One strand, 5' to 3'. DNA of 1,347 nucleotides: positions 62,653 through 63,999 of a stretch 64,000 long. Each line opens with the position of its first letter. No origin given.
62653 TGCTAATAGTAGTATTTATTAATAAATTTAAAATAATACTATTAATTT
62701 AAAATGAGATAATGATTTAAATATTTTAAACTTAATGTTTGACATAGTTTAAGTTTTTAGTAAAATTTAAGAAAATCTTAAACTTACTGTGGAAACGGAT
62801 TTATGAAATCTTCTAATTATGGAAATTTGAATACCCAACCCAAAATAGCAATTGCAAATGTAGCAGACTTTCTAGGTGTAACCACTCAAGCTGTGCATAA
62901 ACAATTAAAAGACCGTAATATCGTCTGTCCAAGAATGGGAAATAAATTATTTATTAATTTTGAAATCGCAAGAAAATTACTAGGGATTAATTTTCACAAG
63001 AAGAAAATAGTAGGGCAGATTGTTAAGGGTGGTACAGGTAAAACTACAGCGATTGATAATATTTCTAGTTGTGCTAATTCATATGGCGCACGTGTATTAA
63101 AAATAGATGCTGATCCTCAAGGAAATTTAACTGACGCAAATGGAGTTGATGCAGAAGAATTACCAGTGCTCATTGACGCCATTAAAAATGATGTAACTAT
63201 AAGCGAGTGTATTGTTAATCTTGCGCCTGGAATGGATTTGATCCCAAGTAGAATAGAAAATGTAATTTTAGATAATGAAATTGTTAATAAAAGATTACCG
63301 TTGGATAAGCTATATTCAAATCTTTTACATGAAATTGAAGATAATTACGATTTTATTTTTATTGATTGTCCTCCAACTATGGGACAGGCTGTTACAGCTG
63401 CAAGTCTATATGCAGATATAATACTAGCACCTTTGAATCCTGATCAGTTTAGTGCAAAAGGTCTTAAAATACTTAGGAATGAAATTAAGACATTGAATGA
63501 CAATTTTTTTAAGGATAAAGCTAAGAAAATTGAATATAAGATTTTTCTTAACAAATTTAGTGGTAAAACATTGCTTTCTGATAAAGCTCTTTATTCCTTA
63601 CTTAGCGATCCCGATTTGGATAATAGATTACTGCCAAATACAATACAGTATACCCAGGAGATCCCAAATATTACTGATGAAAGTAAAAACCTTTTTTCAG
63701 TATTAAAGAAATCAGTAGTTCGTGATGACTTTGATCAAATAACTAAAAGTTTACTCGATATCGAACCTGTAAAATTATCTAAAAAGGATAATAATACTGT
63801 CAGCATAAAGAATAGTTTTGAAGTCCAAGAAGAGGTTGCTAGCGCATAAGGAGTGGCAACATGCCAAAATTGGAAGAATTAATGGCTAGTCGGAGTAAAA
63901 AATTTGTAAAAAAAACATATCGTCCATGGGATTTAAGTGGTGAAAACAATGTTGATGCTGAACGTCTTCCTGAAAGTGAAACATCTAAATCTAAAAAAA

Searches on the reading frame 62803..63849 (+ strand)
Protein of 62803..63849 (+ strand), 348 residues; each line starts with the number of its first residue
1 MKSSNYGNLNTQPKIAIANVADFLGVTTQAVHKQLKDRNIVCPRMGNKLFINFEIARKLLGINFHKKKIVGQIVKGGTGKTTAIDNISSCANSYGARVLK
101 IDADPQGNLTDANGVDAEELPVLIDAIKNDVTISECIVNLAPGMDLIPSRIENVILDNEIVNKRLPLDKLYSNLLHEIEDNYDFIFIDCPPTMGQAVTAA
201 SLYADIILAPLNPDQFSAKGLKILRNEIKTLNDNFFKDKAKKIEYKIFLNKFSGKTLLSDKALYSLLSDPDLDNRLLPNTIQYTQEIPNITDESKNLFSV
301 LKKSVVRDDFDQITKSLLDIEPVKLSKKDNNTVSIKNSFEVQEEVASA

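Call 10: search_protein_families(library=pfam, proteins=[window:62803-63849:+], max_evalue=0.01)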
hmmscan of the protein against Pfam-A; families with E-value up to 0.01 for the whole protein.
window:62803-63849:+ (348 aa): 7 families
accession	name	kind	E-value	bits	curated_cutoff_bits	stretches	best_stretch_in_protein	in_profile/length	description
PF13614.12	AAA_31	-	9.8e-35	120.5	27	1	70-235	5-171/177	AAA domain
PF01656.29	CbiA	-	7.4e-10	39.3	25.4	1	75-292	7-120/125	CobQ/CobB/MinD/ParA nucleotide binding domain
PF06564.18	CBP_BcsQ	-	3.2e-09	37.1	21.3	1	72-216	7-150/234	Cellulose biosynthesis protein BcsQ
PF09140.17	MipZ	-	3.1e-06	27.1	20.7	1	169-212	87-130/262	ATPase MipZ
PF02374.21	ArsA_ATPase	-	0.0014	18.3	24.3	0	75-133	9-64/305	Anion-transporting ATPase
PF00142.24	Fer4_NifH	-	0.0026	17.7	25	1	75-111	8-44/271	4Fe-4S iron sulfur cluster binding proteins, NifH/frxC family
PF10609.15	ParA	-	0.0057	16.5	27.1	0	69-195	6-125/246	NUBPL iron-transfer P-loop NTPase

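Call 11: search_dna_similar(query=window:62803-63849:+, collection=plasmids, mode=protein, max_rows=30)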
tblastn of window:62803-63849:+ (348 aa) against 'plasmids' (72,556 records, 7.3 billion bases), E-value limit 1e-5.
Records with a match: 3232; places in all: 3305; records where one place covers at least 80% of the query: 76.
Best place of each record, by identity: 60-80% 9; <60% 3223.
By first word of the organism name: Enterococcus 690; Rhizobium 245; Piscirickettsia 126; Pantoea 106; Clostridium 105; Streptomyces 99; Staphylococcus 84; Listeria 81; Borrelia 68; Bacillus 66; and 306 more.
By predicted mobility (MOB-suite, as given by PLSDB): non-mobilizable 1714; mobilizable 929; conjugative 589.
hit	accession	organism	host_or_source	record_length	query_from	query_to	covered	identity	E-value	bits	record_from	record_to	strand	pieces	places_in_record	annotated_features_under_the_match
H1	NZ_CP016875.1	Legionella pneumophila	Glomma River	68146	10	327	91%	68.9%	2e-130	417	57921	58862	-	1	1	ParA family protein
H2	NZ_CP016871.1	Legionella pneumophila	industrial building air scrubber liquid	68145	10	327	91%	68.9%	2e-130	417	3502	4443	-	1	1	ParA family protein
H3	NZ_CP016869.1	Legionella pneumophila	clinical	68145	10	327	91%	68.9%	2e-130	417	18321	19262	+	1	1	ParA family protein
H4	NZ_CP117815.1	Legionella pneumophila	Homo sapiens,human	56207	10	327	91%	68.6%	2e-129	414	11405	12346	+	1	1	ParA family protein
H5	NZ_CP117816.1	Legionella pneumophila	Homo sapiens,human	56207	10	327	91%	68.6%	2e-129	414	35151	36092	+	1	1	ParA family protein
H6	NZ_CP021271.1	Legionella pneumophila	Homo sapiens,human lung tissue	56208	10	327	91%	68.6%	2e-129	414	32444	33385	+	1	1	ParA family protein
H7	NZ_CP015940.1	Legionella pneumophila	Isolate,clinical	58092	10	327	91%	68.6%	2e-129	414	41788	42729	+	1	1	ParA family protein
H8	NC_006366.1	Legionella pneumophila str. Lens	-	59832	10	327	91%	68.6%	2e-129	414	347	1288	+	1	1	ParA family protein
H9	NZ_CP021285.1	Legionella pneumophila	Homo sapiens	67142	10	327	91%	68.6%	2e-129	414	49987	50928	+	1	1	ParA family protein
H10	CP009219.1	Rickettsiales bacterium Ac37b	Amblyomma cajennense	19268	12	320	89%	54.0%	7e-94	313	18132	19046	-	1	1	parA: Plasmid partitioning protein ParA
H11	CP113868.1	Candidatus Megaera polyxenophila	Euplotes woodruffi,mixed host and ...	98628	6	328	93%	43.8%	2e-69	242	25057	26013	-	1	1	ParA family protein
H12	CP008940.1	Candidatus Paracaedimonas acanthamoebae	Acanthamoeba polyphaga HN-3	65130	14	321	89%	43.8%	4e-62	221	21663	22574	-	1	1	hypothetical protein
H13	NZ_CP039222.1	Piscirickettsia salmonis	Salmo salar,cell culture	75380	14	320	88%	40.5%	4e-59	213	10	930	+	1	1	ParA family protein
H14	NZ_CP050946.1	Piscirickettsia salmonis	Salmo salar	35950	9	336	93%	37.7%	3e-46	211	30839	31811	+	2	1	AAA family ATPase | ParA family protein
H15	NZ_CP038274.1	Legionella israelensis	cell culture,water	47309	7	318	90%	38.5%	5e-60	215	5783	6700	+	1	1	ParA family protein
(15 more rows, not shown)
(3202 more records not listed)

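Call 12: get_annotated_region(hit=H1, flank=6000)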
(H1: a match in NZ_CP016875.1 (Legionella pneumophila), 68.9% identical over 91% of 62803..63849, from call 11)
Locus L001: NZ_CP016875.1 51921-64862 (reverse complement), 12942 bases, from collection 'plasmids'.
description: Legionella pneumophila subsp. pneumophila strain FFI329 plasmid unnamed, complete sequence
organism: Legionella pneumophila (NCBI taxid 91891)
taxonomy: Bacteria; Pseudomonadota; Gammaproteobacteria; Legionellales; Legionellaceae; Legionella; Legionella pneumophila
host: -; source: Glomma River; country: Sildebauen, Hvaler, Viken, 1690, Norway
typing (MOB-suite, as given by PLSDB): conjugative; relaxase MOBF; mating-pair formation MPF_F
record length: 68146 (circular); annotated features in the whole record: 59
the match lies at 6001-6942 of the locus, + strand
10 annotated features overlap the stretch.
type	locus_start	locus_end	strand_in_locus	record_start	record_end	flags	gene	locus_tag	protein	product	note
CDS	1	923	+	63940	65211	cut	-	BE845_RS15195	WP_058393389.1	IS256 family transposase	-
CDS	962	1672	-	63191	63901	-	-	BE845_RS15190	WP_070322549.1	hypothetical protein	-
CDS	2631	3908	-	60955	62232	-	-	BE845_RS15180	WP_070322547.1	Y-family DNA polymerase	-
CDS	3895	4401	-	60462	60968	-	umuD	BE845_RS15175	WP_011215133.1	translesion error-prone DNA polymerase V autoproteolytic subunit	-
CDS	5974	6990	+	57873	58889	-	-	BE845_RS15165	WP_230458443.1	ParA family protein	-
CDS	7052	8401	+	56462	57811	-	-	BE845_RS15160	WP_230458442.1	hypothetical protein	-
CDS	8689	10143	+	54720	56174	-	-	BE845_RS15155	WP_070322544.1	oligopeptide:H+ symporter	GO:0015833 - peptide transport [Evidence IEA]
CDS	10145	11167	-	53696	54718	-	-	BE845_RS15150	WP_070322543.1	hypothetical protein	-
CDS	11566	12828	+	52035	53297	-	-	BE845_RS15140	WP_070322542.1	hypothetical protein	-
CDS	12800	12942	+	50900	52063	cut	-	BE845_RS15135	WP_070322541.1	ATP-grasp domain-containing protein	-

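Call 13: get_annotated_region(hit=H10, flank=6000)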
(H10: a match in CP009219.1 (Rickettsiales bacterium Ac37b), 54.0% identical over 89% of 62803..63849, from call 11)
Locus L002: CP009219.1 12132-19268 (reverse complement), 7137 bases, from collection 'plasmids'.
description: Rickettsiales bacterium Ac37b plasmid 2, complete sequence
organism: Rickettsiales bacterium Ac37b (NCBI taxid 1528098)
taxonomy: Bacteria; Pseudomonadota; Alphaproteobacteria; Rickettsiales; ; ; Rickettsiales bacterium Ac37b
host: -; source: Amblyomma cajennense; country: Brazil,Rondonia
typing (MOB-suite, as given by PLSDB): non-mobilizable; replicon rep_cluster_362
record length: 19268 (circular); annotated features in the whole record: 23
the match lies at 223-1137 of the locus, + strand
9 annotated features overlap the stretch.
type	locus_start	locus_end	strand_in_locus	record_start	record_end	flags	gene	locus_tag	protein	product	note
CDS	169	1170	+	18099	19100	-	parA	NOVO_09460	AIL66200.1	Plasmid partitioning protein ParA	-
CDS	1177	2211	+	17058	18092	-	parB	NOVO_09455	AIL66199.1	Plasmid partitioning protein ParB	-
CDS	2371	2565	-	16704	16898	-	-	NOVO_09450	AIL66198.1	hypothetical protein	-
CDS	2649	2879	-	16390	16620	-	-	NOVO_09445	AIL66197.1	hypothetical protein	-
CDS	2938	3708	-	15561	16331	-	-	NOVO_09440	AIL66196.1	sugar ABC transporter ATP-binding protein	-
CDS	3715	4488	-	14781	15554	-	-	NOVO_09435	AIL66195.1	ABC-2 type sugar transporter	-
CDS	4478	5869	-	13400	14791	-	-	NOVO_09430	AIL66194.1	Glycosyl transferase, group 1 family protein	-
CDS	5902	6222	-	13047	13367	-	-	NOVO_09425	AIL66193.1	Haloacid dehalogenase-like hydrolase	-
CDS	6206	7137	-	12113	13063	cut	-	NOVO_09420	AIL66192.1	carbamoyl phosphate synthase-like protein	-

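Call 18: search_protein_families(library=pfam, proteins=[L001:7052-8401:+, L002:1177-2211:+, L001:5974-6990:+], max_evalue=0.01)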
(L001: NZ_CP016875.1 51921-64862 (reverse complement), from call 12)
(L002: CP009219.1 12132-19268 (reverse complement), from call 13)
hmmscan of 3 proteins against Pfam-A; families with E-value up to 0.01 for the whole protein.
L001:7052-8401:+ (449 aa): 0 families

L002:1177-2211:+ (344 aa): 9 families
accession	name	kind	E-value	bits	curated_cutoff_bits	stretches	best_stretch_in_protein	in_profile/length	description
PF02195.25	ParB_N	-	1e-13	51.6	26.3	1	77-169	3-93/95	ParB N-terminal domain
PF17762.8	HTH_ParB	-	2.7e-06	27.9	22.6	1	174-247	2-74/102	ParB HTH domain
PF13443.12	HTH_26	-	0.00035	21.2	22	1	187-214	6-32/63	Cro/C1-type HTH DNA-binding domain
PF18090.7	SoPB_HTH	-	0.00045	20.7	27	1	176-236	2-63/75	Centromere-binding protein HTH domain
PF12802.13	MarR_2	-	0.0006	20.4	27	1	191-213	17-41/61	MarR family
PF01381.28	HTH_3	-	0.00067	20.1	23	1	192-213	9-30/55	Helix-turn-helix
PF13384.12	HTH_23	-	0.0033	17.6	24.6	0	193-213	18-38/50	Homeodomain-like domain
PF13412.12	HTH_24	-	0.0039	17.2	21.9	0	187-213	12-38/48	Winged helix-turn-helix DNA-binding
PF15943.11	YdaS_toxin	-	0.0068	16.7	30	0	197-231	13-48/65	Bacterial toxin YdaS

L001:5974-6990:+ (338 aa): 8 families
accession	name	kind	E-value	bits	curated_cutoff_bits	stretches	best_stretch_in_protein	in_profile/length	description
PF13614.12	AAA_31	-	1.3e-38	133.1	27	1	67-240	2-176/177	AAA domain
PF01656.29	CbiA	-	9.5e-14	51.9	25.4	1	69-287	1-119/125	CobQ/CobB/MinD/ParA nucleotide binding domain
PF06564.18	CBP_BcsQ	-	4.9e-13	49.6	21.3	1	68-216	3-150/234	Cellulose biosynthesis protein BcsQ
PF09140.17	MipZ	-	1.6e-08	34.7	20.7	1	162-214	80-131/262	ATPase MipZ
PF10609.15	ParA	-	1.8e-07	31.3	27.1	1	67-195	4-125/246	NUBPL iron-transfer P-loop NTPase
PF02374.21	ArsA_ATPase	-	2.7e-06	27.3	24.3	1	75-125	9-59/305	Anion-transporting ATPase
PF00142.24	Fer4_NifH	-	5e-05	23.3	25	1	69-131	3-63/271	4Fe-4S iron sulfur cluster binding proteins, NifH/frxC family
PF25199.1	nSTAND_NTPase5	-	0.0045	17.3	34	0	66-111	40-86/145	Novel STAND NTPase 5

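Call 20: find_encoding_contigs(protein=window:62803-63849:+, flank=10000, max_places=6)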
Protein window:62803-63849:+ (348 aa): no gene with exactly this product is on record in the collection.

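Call 21: find_related_loci(query=window:62803-63849:+, collection=genome_contigs, flank=6000)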
Query window:62803-63849:+ (348 aa) in genome_contigs; peptide patterns used: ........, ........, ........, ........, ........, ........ (x = any residue, [..] = any of these).
181 stretches matched a pattern; 1 encode a relative of the query (tblastn E <= 1e-3); 1 distinct loci.
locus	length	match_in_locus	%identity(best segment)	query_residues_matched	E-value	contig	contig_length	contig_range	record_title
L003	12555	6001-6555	30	75-261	2e-18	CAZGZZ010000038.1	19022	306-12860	MAG TPA_asm: uncultured Lachnospiraceae bacterium isolate SRP350583_co1_603 genome assembly, contig: NODE_4997_length_19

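Call 26: find_homologous_proteins(query=window:62803-63849:+, max_evalue=1e-40)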
Query window:62803-63849:+ (348 aa): 562 proteins with E <= 1e-40 among 5591 candidates; the best 120 are listed.
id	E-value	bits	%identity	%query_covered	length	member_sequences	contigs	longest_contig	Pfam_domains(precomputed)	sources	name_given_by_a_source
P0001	4.2e-222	754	100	100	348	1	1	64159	PF01656.30,PF13614.13,PF09140.18,PF06564.19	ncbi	-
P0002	1.9e-147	509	72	91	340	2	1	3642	PF01656.30,PF13614.13,PF09140.18,PF06564.19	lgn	-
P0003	5.3e-144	497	66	99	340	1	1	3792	PF10609.16,PF01656.30,PF13614.13,PF09140.18,PF06564.19,PF02374.22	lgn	-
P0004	1.6e-143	496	68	95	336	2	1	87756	PF01656.30,PF13614.13,PF09140.18,PF06564.19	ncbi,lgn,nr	ncbi:TPA: AAA family ATPase [Legionella pneumophila]|nr:AAA family ATPase [Legionella pneumophila]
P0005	7.4e-143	494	65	100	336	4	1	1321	PF01656.30,PF13614.13,PF09140.18,PF06564.19,PF02374.22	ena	-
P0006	1.8e-142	492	68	92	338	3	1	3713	PF00142.25,PF10609.16,PF01656.30,PF13614.13,PF09140.18,PF06564.19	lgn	-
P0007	2.3e-142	492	67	94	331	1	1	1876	PF10609.16,PF01656.30,PF13614.13,PF09140.18,PF06564.19,PF02374.22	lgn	-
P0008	8.9e-142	490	66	98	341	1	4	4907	PF10609.16,PF01656.30,PF13614.13,PF09140.18,PF06564.19,PF02374.22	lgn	-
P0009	1.3e-141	489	68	93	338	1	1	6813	PF10609.16,PF01656.30,PF13614.13,PF09140.18,PF06564.19,PF02374.22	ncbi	-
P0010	1.8e-141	489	64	98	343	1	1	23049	PF10609.16,PF01656.30,PF13614.13,PF09140.18,PF06564.19,PF02374.22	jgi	jgi:chromosome partitioning protein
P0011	2.9e-141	488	66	97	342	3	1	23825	PF00142.25,PF01656.30,PF13614.13,PF09140.18,PF06564.19,PF02374.22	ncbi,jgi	jgi:chromosome partitioning protein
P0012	5.8e-141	487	66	92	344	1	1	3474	PF01656.30,PF13614.13,PF09140.18,PF06564.19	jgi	jgi:chromosome partitioning protein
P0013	6.5e-141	487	69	91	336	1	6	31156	PF00142.25,PF10609.16,PF01656.30,PF13614.13,PF09140.18,PF06564.19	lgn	-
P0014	7.8e-141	487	70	90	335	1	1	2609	PF01656.30,PF13614.13,PF09140.18,PF06564.19,PF02374.22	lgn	-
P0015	9.6e-141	487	67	94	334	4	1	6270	PF10609.16,PF01656.30,PF13614.13,PF09140.18,PF06564.19,PF02374.22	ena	-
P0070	5.7e-137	474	67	91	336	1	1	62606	PF00142.25,PF10609.16,PF01656.30,PF13614.13,PF09140.18,PF06564.19,PF02374.22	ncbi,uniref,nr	ncbi:ParA family protein [Legionella sp. km772]|uniref:ParA family protein n=1 Tax=Legionella sp. km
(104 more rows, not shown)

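Call 28: list_cluster_members(proteins=[P0001])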
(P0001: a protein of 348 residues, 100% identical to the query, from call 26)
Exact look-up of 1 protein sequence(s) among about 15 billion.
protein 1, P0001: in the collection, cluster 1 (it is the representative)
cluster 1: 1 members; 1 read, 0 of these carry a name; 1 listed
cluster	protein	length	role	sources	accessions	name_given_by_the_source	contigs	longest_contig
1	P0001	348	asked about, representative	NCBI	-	-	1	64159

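Call 30: find_encoding_contigs(protein=P0002, flank=6000, max_places=2)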
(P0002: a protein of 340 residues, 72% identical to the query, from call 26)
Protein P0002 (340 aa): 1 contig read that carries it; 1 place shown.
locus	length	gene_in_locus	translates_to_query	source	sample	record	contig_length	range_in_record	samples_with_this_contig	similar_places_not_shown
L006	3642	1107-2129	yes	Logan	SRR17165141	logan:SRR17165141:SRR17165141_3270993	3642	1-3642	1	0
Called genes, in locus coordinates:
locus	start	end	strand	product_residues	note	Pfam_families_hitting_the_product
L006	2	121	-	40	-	?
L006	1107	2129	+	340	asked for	PF01656:CbiA, PF06564:CBP_BcsQ, PF09140:MipZ (faint), PF13614:AAA_31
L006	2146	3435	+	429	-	-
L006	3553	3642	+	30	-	?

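Call 31: find_encoding_contigs(protein=P0004, flank=6000, max_places=2)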
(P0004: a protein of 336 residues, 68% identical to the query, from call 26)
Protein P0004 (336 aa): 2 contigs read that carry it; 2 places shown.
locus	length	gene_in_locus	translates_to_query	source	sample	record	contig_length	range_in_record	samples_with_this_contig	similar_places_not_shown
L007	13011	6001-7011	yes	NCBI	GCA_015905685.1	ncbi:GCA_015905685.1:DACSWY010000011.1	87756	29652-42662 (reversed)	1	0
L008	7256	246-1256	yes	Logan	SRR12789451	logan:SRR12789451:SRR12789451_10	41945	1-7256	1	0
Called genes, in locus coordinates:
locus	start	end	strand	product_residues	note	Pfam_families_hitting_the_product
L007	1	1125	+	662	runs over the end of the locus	PF02518:HATPase_c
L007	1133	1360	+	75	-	-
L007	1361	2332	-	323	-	PF00072:Response_reg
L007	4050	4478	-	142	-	-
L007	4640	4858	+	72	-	-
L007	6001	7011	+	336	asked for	PF01656:CbiA, PF06564:CBP_BcsQ, PF09140:MipZ (faint), PF13614:AAA_31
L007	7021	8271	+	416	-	-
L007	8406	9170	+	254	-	-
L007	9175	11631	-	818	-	PF08448:PAS_4, PF13426:PAS_9 (faint), PF00989:PAS (weak), PF08448:PAS_4, PF00512:HisKA, PF02518:HATPase_c, PF00072:Response_reg, PF01627:Hpt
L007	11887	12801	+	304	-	-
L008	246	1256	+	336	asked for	PF01656:CbiA, PF06564:CBP_BcsQ, PF09140:MipZ (faint), PF13614:AAA_31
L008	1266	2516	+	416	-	-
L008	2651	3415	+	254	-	-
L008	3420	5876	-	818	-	PF08448:PAS_4, PF13426:PAS_9 (faint), PF00989:PAS (weak), PF08448:PAS_4, PF00512:HisKA, PF02518:HATPase_c, PF00072:Response_reg, PF01627:Hpt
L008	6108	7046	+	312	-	-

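Call 32: find_encoding_contigs(protein=P0070, flank=6000, max_places=2)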
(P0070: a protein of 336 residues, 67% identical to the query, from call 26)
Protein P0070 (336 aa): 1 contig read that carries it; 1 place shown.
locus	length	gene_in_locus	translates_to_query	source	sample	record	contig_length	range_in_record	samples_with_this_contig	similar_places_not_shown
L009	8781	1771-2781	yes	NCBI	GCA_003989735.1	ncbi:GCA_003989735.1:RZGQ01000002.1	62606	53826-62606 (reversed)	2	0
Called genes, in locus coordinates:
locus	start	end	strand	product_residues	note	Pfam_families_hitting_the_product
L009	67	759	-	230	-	-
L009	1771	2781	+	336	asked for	PF10609:ParA (weak), PF00142:Fer4_NifH (weak), PF01656:CbiA, PF02374:ArsA_ATPase (faint), PF06564:CBP_BcsQ, PF09140:MipZ (faint), PF13614:AAA_31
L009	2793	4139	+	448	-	-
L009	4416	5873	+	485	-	PF07690:MFS_1 (weak), PF00854:PTR2, PF07690:MFS_1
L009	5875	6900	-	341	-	-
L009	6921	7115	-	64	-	-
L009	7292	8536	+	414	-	-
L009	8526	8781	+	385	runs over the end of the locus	PF13535:ATP-grasp_4 (weak)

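Call 40: find_homologous_proteins(query=L006:2146-3435:+, max_evalue=0.00001)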
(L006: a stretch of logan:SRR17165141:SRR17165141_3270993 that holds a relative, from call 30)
Query L006:2146-3435:+ (429 aa): 291 proteins with E <= 0.00001 among 4789 candidates; the best 120 are listed.
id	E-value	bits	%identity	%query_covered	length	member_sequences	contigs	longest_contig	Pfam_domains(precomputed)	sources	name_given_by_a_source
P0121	2.8e-278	941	100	100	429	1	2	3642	-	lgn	-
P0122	9.6e-128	445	51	100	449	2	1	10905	-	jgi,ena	-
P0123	2.0e-127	444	52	100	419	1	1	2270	-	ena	-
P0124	4.7e-127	443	52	100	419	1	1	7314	-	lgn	-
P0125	6.0e-127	442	51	100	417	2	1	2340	-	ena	-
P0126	1.4e-126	441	50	100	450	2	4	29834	-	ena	-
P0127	5.2e-126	439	52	100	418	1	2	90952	-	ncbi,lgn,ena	-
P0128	1.0e-124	435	51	100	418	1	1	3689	-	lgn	-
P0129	1.4e-124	434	51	100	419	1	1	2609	-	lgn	-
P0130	2.9e-124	433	48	100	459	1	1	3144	-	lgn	-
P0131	1.1e-123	432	50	100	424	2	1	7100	-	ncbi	-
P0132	3.2e-122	427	48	100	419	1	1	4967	-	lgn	-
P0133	2.9e-121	424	51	100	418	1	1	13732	-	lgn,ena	-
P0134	4.5e-120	420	49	100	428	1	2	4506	-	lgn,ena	-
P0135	1.3e-119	418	48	100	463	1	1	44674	-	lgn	-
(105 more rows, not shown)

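Call 43: search_solved_structures(query=A2, max_evalue=1, show_alignments=2)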
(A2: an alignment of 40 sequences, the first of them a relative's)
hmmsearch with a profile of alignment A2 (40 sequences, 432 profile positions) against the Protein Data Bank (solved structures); distinct sequences matched with E-value up to 1: 5.
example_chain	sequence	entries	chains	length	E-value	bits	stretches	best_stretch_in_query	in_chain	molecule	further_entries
2d1h_A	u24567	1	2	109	0.008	18.6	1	168-222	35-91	109aa long hypothetical transcriptional regulator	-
3r0a_A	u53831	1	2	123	0.048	16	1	170-226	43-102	Putative transcriptional regulator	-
8yb6_K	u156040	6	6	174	0.2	14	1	324-341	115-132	CRISPR-associated protein Cse2 (CRISPR_cse2)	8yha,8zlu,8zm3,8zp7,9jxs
2jt1_A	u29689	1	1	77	0.22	13.8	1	149-205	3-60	PefI protein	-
4xrf_A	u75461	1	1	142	0.27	13.5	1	172-237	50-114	Transcriptional regulator, MarR family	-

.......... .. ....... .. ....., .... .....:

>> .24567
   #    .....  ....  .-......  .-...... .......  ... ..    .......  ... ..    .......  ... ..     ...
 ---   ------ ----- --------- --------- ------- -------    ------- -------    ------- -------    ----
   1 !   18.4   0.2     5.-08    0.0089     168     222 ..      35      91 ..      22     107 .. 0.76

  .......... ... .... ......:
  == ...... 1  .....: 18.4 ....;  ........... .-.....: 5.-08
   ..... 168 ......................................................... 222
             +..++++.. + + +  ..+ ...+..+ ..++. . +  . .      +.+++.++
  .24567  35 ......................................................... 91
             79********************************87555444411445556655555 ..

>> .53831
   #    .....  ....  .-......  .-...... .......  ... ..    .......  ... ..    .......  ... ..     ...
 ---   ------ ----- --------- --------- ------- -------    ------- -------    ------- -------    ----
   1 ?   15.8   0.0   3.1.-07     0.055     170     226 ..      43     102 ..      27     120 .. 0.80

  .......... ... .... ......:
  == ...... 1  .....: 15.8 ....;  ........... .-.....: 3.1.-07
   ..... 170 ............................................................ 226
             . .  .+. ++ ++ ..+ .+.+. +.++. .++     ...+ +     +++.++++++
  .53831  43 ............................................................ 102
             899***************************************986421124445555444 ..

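Call 48: search_dna_similar(query=P0121, collection=plasmids, mode=protein, max_rows=60, rows=spread)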
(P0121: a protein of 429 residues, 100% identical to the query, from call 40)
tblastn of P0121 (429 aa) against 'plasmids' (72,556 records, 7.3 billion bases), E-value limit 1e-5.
Records with a match: 93; places in all: 93; records where one place covers at least 80% of the query: 11.
Best place of each record, by identity: 60-80% 1; <60% 92.
By first word of the organism name: Piscirickettsia 78; Legionella 12; Candidatus 2; Cysteiniphilum 1.
By predicted mobility (MOB-suite, as given by PLSDB): non-mobilizable 81; conjugative 11; mobilizable 1.
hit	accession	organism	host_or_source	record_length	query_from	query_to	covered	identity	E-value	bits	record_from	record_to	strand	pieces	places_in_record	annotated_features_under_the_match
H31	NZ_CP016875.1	Legionella pneumophila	Glomma River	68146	1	427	100%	38.4%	1e-85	292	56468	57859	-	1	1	hypothetical protein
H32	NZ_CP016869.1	Legionella pneumophila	clinical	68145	1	427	100%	38.4%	1e-85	292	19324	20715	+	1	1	hypothetical protein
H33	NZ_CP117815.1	Legionella pneumophila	Homo sapiens,human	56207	1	427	100%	38.1%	1e-85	292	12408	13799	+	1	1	hypothetical protein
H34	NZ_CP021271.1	Legionella pneumophila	Homo sapiens,human lung tissue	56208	1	427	100%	38.1%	1e-85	292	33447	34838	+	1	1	hypothetical protein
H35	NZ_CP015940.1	Legionella pneumophila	Isolate,clinical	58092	1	427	100%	38.1%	1e-85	292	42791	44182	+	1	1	hypothetical protein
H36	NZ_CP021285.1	Legionella pneumophila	Homo sapiens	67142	1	427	100%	38.1%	1e-85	292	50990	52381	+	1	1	hypothetical protein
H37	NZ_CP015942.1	Legionella pneumophila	Isolate,clinical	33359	49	427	88%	36.3%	7e-64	229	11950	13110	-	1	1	hypothetical protein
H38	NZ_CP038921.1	Piscirickettsia salmonis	Oncorhynchus kisutch,cell culture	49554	134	428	69%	44.2%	1e-59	217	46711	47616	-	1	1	hypothetical protein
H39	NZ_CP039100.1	Piscirickettsia salmonis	Oncorhynchus kisutch,cell culture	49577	134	428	69%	44.2%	1e-59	217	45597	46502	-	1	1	hypothetical protein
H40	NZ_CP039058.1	Piscirickettsia salmonis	Oncorhynchus mykiss,cell culture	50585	134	428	69%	44.2%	1e-59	217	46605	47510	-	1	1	hypothetical protein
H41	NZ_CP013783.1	Piscirickettsia salmonis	Salmo salar,liver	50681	134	428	69%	44.2%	1e-59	217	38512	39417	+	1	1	hypothetical protein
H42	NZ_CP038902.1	Piscirickettsia salmonis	Salmo salar,cell culture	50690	134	428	69%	44.2%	1e-59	217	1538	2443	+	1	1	hypothetical protein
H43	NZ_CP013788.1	Piscirickettsia salmonis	Salmo salar,muscle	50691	134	428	69%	44.2%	1e-59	217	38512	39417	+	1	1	hypothetical protein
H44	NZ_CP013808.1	Piscirickettsia salmonis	Oncorhynchus mykiss,liver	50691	134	428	69%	44.2%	1e-59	217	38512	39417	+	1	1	hypothetical protein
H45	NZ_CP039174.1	Piscirickettsia salmonis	Oncorhynchus mykiss,cell culture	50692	134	428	69%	44.2%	1e-59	217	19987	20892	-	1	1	hypothetical protein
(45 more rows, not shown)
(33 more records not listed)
